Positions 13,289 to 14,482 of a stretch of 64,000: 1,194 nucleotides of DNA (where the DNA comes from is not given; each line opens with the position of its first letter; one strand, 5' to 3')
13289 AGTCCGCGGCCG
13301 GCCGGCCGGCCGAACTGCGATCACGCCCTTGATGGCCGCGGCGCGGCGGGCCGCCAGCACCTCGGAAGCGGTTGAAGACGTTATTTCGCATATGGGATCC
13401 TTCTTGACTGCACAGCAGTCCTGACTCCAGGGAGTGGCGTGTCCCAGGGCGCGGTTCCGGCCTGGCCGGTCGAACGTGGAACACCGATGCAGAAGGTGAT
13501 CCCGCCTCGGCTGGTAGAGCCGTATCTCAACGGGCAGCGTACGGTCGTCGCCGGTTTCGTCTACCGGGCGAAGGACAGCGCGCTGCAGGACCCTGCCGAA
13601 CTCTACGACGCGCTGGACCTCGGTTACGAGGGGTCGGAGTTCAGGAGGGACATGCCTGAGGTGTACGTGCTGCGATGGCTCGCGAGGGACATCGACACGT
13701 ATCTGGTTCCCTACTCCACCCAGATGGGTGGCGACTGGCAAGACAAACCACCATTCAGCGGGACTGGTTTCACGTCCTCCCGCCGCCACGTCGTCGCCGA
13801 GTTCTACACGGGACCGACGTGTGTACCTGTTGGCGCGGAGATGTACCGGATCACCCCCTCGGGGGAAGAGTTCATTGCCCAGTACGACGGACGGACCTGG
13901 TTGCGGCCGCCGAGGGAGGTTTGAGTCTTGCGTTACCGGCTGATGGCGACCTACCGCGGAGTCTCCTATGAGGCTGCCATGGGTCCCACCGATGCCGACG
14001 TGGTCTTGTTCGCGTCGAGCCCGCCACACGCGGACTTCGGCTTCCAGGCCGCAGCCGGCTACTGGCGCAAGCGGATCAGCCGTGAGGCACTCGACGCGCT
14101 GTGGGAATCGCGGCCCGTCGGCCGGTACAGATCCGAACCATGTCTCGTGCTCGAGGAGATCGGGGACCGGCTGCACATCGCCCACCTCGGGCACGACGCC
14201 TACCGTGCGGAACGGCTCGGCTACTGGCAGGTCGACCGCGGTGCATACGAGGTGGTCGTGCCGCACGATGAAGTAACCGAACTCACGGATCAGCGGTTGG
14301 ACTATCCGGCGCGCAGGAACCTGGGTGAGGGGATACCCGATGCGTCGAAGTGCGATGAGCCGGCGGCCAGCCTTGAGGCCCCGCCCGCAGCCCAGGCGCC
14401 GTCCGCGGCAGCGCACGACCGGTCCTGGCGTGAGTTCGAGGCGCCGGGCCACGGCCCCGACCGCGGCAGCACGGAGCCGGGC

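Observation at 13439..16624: Two-gene locus: a 161-aa protein followed 3 nt later by an 898-aa protein made of globular ends flanking five different pentapeptide-repeat arrays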

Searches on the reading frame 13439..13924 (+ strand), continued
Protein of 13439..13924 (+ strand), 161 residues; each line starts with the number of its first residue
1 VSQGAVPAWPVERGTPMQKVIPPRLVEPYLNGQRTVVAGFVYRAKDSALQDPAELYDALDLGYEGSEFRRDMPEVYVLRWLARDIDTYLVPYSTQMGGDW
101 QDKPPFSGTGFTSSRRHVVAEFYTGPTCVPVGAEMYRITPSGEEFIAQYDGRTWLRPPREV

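Call 82: find_encoding_contigs(protein=P0400, flank=6000, max_places=2)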
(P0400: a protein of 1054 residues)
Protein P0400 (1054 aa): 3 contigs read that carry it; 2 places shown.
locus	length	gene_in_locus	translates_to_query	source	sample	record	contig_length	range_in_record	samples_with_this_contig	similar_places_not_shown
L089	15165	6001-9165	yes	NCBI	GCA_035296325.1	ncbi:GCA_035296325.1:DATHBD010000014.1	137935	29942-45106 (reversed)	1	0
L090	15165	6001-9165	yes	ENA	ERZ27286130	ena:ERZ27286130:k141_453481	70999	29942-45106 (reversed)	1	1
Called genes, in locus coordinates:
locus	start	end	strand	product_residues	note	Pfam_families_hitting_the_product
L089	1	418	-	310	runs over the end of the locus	PF00892:EamA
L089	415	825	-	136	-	PF00583:Acetyltransf_1, PF13673:Acetyltransf_10, PF08445:FR47 (faint), PF13508:Acetyltransf_7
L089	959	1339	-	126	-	PF04020:Phage_holin_4_2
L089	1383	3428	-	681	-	PF11203:EccE (weak)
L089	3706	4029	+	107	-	PF06013:WXG100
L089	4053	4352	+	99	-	PF06013:WXG100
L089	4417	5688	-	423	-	PF00082:Peptidase_S8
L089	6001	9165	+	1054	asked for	PF07179:SseB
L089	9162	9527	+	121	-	PF27768:UCP033725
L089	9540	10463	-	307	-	PF00561:Abhydrolase_1, PF12146:Hydrolase_4, PF12697:Abhydrolase_6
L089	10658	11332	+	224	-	PF13628:DUF4142, PF03713:DUF305 (weak)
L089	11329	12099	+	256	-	PF04203:Sortase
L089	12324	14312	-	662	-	PF16177:ACAS_N, PF00501:AMP-binding, PF13193:AMP-binding_C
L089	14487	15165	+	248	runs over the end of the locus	-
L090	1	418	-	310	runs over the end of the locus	PF00892:EamA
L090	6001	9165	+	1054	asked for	PF07179:SseB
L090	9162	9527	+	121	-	PF27768:UCP033725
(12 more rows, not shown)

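Call 84: search_dna_similar(query=window:13439-13921:+, collection=plasmids, mode=protein, max_evalue=0.001, max_rows=15)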
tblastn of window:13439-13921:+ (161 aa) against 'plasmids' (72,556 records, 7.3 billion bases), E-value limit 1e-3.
Records with a match: 5; places in all: 5; records where one place covers at least 80% of the query: 2.
Best place of each record, by identity: <60% 5.
By first word of the organism name: Bacillus 4; Nonomuraea 1.
By predicted mobility (MOB-suite, as given by PLSDB): mobilizable 4; non-mobilizable 1.
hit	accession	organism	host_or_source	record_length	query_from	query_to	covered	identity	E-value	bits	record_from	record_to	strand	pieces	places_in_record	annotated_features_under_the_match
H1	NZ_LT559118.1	Nonomuraea gerenzanensis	-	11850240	14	154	88%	55.6%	2e-47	171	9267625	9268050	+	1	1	none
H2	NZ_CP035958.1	Bacillus mycoides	cell culture,soil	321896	15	152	86%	31.6%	1e-6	54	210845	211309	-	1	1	T7SS effector LXG polymorphic toxin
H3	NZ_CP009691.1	Bacillus mycoides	soil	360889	35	152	73%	32.3%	1e-4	48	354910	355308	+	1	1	hypothetical protein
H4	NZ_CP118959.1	Bacillus mycoides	Soil,Type strain bacterial culture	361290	35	152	73%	32.3%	1e-4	48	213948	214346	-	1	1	hypothetical protein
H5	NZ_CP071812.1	Bacillus mycoides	cell culture,soil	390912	37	152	72%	32.8%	8e-4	46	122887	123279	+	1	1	hypothetical protein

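Call 85: get_annotated_region(hit=H2, flank=4000)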
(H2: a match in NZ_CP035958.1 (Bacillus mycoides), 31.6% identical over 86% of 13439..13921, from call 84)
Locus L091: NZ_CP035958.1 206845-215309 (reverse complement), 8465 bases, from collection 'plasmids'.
description: Bacillus mycoides strain BPN03/1 plasmid p322
organism: Bacillus mycoides (NCBI taxid 1405)
taxonomy: Bacteria; Bacillota; Bacilli; Bacillales; Bacillaceae; Bacillus; Bacillus mycoides
host: -; source: cell culture,soil; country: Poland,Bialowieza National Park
typing (MOB-suite, as given by PLSDB): mobilizable; relaxase MOBP
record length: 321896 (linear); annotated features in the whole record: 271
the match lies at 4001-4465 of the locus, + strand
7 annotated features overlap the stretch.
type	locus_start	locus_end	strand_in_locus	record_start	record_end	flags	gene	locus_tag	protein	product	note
CDS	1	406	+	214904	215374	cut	-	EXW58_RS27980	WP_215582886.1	hypothetical protein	-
CDS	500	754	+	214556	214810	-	-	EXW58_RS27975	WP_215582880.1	hypothetical protein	-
CDS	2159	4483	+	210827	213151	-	-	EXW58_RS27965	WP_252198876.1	T7SS effector LXG polymorphic toxin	-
CDS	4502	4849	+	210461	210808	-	-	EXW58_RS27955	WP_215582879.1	hypothetical protein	-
CDS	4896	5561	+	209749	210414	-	-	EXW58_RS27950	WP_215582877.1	hypothetical protein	-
CDS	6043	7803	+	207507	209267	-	-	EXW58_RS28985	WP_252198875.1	pre-toxin TG domain-containing protein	-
CDS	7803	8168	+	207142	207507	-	-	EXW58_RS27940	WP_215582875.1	hypothetical protein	-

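Call 86: get_annotated_region(hit=H1, flank=6000)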
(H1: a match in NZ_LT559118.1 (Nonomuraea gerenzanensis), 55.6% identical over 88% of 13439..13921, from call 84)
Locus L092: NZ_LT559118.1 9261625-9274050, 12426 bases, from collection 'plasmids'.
description: Nonomuraea gerenzanensis isolate nono1 plasmid I, complete sequence
organism: Nonomuraea gerenzanensis (NCBI taxid 93944)
taxonomy: Bacteria; Actinomycetota; Actinomycetes; Streptosporangiales; Streptosporangiaceae; Nonomuraea; Nonomuraea gerenzanensis
host: -; source: -; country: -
typing (MOB-suite, as given by PLSDB): non-mobilizable
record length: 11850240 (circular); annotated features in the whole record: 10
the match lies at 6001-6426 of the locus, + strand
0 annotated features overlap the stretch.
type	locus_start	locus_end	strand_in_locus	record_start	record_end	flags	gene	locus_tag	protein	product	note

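Call 97: search_protein_families(library=pfam, proteins=[L091:2159-4480:+, L091:4502-4846:+, L091:4896-5558:+], max_evalue=0.01)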
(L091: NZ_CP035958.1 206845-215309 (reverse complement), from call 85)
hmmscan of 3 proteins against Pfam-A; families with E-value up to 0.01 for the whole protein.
L091:2159-4480:+ (774 aa): 1 family
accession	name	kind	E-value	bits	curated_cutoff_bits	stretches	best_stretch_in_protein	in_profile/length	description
PF04740.18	LXG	-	1.2e-17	65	26.5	1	5-184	3-185/202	LXG domain of WXG superfamily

L091:4502-4846:+ (115 aa): 0 families

L091:4896-5558:+ (221 aa): 0 families

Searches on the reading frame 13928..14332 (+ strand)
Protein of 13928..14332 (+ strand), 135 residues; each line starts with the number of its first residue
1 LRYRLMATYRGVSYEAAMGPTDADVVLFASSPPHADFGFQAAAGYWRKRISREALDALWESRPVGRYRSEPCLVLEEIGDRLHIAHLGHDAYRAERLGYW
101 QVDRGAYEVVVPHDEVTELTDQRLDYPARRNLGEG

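Call 8: find_homologous_proteins(query=window:13928-14332:+)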
Query seq(135 aa) (135 aa): 317 proteins with E <= 0.001 among 329 candidates; the best 120 are listed.
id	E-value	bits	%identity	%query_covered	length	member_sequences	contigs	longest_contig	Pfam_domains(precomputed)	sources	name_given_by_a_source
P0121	2.6e-66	240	79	96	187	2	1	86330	PF27768.1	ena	-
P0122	2.1e-65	237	81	94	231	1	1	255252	PF27768.1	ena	-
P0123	9.2e-65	235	78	97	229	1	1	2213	PF27768.1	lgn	-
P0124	7.9e-61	222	76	96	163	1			PF27768.1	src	-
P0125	1.1e-56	209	71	93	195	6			PF27768.1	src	-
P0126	1.0e-53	199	64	99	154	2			-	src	-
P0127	1.4e-53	199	65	94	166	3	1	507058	PF27768.1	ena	-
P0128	1.5e-53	198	61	97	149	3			-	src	-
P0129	2.3e-53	198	65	94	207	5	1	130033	PF27768.1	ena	-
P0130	2.8e-53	198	60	99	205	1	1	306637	-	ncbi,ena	-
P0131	8.5e-53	196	61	99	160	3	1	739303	PF27768.1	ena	-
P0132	1.3e-52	196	63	96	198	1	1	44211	-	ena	-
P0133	1.7e-52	195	60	99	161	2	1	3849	PF27768.1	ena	-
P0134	3.1e-52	194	63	95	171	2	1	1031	PF27768.1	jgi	jgi:hypothetical protein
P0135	3.7e-52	194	59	97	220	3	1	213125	PF27768.1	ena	-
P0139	2.1e-51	192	60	97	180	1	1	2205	PF27768.1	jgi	-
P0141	2.8e-51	191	64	96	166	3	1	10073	PF27768.1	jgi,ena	-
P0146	1.2e-50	189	62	96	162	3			PF27768.1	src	-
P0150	1.5e-50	189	61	93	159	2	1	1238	PF27768.1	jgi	jgi:hypothetical protein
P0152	1.8e-50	189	63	96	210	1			PF27768.1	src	-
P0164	5.5e-50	187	62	96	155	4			PF27768.1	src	-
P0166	6.6e-50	187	61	93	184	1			PF27768.1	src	-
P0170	1.1e-49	186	62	94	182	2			PF27768.1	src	-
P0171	1.3e-49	186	57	99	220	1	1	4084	PF27768.1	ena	-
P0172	1.3e-49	186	57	96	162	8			PF27768.1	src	-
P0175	1.8e-49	185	63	93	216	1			PF27768.1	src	-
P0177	1.9e-49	185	57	99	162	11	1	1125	PF27768.1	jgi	-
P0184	4.5e-49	184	61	96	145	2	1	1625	PF27768.1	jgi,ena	-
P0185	5.6e-49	184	63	93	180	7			PF27768.1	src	-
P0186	5.6e-49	184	61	94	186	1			PF27768.1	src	-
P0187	6.4e-49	184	60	96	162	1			PF27768.1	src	-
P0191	1.5e-48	182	57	96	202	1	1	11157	PF27768.1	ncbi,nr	ncbi:MAG TPA: hypothetical protein VFV41_00405, partial [Streptosporangiaceae bacterium]|nr:hypothet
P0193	2.0e-48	182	60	97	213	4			PF27768.1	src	-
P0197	3.0e-48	181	61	94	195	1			PF27768.1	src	-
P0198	3.1e-48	181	62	96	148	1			PF27768.1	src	-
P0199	5.0e-48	181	61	94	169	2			PF27768.1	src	-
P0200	7.3e-48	180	60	94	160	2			PF27768.1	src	-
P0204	1.1e-47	180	62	90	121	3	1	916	PF27768.1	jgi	-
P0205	1.1e-47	179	59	94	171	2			PF27768.1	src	-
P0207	1.9e-47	179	61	94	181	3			PF27768.1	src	-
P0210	2.7e-47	178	61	94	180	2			PF27768.1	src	-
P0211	3.1e-47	178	62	92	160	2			PF27768.1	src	-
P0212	3.4e-47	178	59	93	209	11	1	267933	PF27768.1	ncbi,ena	-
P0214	3.7e-47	178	60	94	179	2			PF27768.1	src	-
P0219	5.7e-47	177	58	93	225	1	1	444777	PF27768.1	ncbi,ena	-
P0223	1.1e-46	176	56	93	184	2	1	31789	PF27768.1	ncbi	-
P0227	1.5e-46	176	61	94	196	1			PF27768.1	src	-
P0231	1.9e-46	175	58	93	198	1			PF27768.1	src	-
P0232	2.0e-46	175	60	94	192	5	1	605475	PF27768.1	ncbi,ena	-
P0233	2.0e-46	175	60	92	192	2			PF27768.1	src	-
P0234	2.6e-46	175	56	100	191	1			PF27768.1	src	-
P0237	3.4e-46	175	60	93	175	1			PF27768.1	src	-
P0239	5.7e-46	174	58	93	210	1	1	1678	PF27768.1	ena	-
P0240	5.8e-46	174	59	94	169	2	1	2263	PF27768.1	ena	-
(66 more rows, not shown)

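Call 10: find_encoding_contigs(protein=P0131, flank=6000, max_places=3)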
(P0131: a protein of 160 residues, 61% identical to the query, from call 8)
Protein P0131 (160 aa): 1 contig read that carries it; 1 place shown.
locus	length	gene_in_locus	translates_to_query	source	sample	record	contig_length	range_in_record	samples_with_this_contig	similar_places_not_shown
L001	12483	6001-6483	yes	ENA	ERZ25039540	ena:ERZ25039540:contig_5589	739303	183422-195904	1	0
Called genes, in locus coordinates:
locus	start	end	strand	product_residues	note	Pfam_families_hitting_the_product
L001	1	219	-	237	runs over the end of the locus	PF03861:ANTAR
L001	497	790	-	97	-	PF00296:Bac_luciferase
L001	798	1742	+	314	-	-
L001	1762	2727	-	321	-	PF13685:Fe-ADH_2 (faint), PF01761:DHQ_synthase, PF24621:DHQS_C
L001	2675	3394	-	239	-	PF01202:SKI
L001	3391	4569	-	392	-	PF01264:Chorismate_synt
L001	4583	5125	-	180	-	PF07179:SseB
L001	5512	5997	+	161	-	-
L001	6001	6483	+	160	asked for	PF27768:UCP033725 (weak)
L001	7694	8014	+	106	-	-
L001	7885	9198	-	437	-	PF02515:CoA_transf_3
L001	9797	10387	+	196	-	PF01263:Aldose_epim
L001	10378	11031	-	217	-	PF12804:NTP_transf_3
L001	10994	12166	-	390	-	PF02625:XdhC_CoxI, PF13478:XdhC_C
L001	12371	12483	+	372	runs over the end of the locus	PF01547:SBP_bac_1, PF13531:SBP_bac_11, PF13416:SBP_bac_8, PF13343:SBP_bac_6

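Call 11: find_encoding_contigs(protein=P0130, flank=6000, max_places=3)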
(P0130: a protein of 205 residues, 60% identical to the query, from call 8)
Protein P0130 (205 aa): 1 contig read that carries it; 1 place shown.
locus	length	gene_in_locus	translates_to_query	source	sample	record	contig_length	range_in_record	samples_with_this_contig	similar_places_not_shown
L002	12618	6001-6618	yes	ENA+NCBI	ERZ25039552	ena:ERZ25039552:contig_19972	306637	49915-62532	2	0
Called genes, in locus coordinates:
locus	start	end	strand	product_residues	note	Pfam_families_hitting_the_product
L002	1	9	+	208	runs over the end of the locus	PF00702:Hydrolase, PF13419:HAD_2 (weak)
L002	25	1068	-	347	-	PF00296:Bac_luciferase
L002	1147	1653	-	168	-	PF01220:DHquinase_II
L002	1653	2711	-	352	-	PF13685:Fe-ADH_2 (weak), PF01761:DHQ_synthase, PF24621:DHQS_C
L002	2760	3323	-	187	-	PF01202:SKI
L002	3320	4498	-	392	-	PF01264:Chorismate_synt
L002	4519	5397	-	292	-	PF07179:SseB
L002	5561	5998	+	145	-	-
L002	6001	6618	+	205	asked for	-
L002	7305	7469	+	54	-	-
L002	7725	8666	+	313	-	PF01263:Aldose_epim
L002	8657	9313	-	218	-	PF12804:NTP_transf_3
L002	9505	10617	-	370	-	PF02625:XdhC_CoxI, PF13478:XdhC_C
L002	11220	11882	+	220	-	PF01547:SBP_bac_1, PF13343:SBP_bac_6, PF13416:SBP_bac_8, PF13531:SBP_bac_11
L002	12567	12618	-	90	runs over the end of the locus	-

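Call 13: find_related_loci(query=A1, collection=genome_contigs, flank=7000)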
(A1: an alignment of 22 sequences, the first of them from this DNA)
Query A1 (135 aa) in genome_contigs; peptide patterns used: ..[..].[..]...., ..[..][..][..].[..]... (x = any residue, [..] = any of these).
375 stretches matched a pattern; 309 encode a relative of the query (tblastn E <= 1e-3); the best 80 are kept; 80 distinct loci.
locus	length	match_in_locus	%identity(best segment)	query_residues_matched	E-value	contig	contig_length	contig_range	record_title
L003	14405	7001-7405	96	1-135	2e-85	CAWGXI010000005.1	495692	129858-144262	MAG: uncultured Actinomycetota bacterium isolate MFD02416.bin.1.262 genome assembly, contig: contig_23071, whole genome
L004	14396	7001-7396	80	1-129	6e-69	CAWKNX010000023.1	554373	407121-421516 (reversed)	MAG: uncultured Actinomycetota bacterium isolate MFD00991.bin.1.10 genome assembly, contig: contig_6891, whole genome sh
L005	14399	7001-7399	76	1-133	1e-66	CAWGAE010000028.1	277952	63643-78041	MAG: uncultured Actinomycetota bacterium isolate MFD05377.bin.2.76 genome assembly, contig: contig_74351, whole genome s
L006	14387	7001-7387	65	1-129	1e-58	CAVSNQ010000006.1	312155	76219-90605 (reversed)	MAG: uncultured Actinomycetota bacterium isolate MFD03399.bin.1.157 genome assembly, contig: contig_2729, whole genome s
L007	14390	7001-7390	65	1-130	3e-59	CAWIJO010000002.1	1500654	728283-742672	MAG: uncultured Actinomycetes bacterium isolate MFD04944.bin.1.104 genome assembly, contig: contig_31281, whole genome s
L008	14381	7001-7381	65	1-127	5e-58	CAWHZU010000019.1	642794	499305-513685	MAG: uncultured Actinomycetota bacterium isolate MFD04434.bin.1.138 genome assembly, contig: contig_304, whole genome sh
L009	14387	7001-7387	61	1-129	3e-57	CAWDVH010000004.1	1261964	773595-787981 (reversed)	MAG: uncultured Actinomycetota bacterium isolate MFD05521.bin.1.148 genome assembly, contig: contig_17753, whole genome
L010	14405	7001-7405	64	1-133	4e-57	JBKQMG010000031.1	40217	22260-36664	MAG: Streptosporangiaceae bacterium isolate CRr3G3H3I__bin_97 CRr3G3H3I_000000027690, whole genome shotgun sequence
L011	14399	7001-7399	61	1-133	3e-57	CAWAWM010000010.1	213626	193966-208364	MAG: uncultured Actinomycetes bacterium isolate MFD05580.bin.1.113 genome assembly, contig: contig_31700, whole genome s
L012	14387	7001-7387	63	1-129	4e-57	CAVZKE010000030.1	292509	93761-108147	MAG: uncultured Actinomycetota bacterium isolate MFD05377.bin.3.35 genome assembly, contig: contig_76020, whole genome s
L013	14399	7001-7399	62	1-133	3e-57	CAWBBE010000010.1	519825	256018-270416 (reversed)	MAG: uncultured Actinomycetes bacterium isolate MFD06714.bin.2.29 genome assembly, contig: contig_9281, whole genome sho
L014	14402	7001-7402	62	1-134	3e-57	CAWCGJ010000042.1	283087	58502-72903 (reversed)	MAG: uncultured Actinomycetota bacterium isolate MFD01248.bin.2.7 genome assembly, contig: contig_9154, whole genome sho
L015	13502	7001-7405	61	1-134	7e-57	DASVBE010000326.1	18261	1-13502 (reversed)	MAG TPA_asm: Streptosporangiaceae bacterium isolate SMAG_U1971 k141_1024858, whole genome shotgun sequence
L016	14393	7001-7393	63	1-131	1e-56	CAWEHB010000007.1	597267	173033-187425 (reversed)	MAG: uncultured Actinomycetota bacterium isolate MFD03044.bin.2.59 genome assembly, contig: contig_3348, whole genome sh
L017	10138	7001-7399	62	1-133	1e-56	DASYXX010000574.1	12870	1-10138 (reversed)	MAG TPA_asm: Streptosporangiaceae bacterium isolate SMAG_U6319 k141_372072, whole genome shotgun sequence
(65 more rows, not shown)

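Call 17: search_protein_families(library=padloc, proteins=[window:13928-14332:+], max_evalue=1)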
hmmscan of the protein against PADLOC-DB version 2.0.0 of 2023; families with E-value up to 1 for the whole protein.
window:13928-14332:+ (135 aa): 0 families

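Call 18: search_protein_families(library=phrogs, proteins=[window:13928-14332:+], max_evalue=1)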
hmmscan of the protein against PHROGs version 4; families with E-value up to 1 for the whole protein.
window:13928-14332:+ (135 aa): 1 family
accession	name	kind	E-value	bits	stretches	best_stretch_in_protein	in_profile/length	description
phrog_545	-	unknown function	0.082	13.9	0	5-19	23-37/55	-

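Call 28: search_solved_structures(query=A1, max_evalue=10)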
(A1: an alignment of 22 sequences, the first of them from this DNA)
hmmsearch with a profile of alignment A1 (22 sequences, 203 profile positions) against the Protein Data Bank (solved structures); distinct sequences matched with E-value up to 10: 0.

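Call 72: search_protein_families(library=ncbifam, proteins=[window:13928-14332:+], max_evalue=0.1)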
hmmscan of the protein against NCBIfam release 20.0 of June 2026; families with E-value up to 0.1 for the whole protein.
window:13928-14332:+ (135 aa): 0 families

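Call 93: search_dna_similar(query=window:13928-14320:+, collection=plasmids, mode=protein, max_evalue=0.01, max_rows=20)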
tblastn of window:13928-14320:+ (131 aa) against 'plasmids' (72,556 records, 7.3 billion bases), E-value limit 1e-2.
Records with a match: 1; places in all: 1; records where one place covers at least 80% of the query: 1.
Best place of each record, by identity: <60% 1.
By first word of the organism name: Nonomuraea 1.
By predicted mobility (MOB-suite, as given by PLSDB): non-mobilizable 1.
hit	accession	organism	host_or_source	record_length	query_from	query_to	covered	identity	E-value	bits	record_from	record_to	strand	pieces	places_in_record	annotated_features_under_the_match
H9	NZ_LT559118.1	Nonomuraea gerenzanensis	-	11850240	5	127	94%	44.7%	3e-24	103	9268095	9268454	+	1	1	none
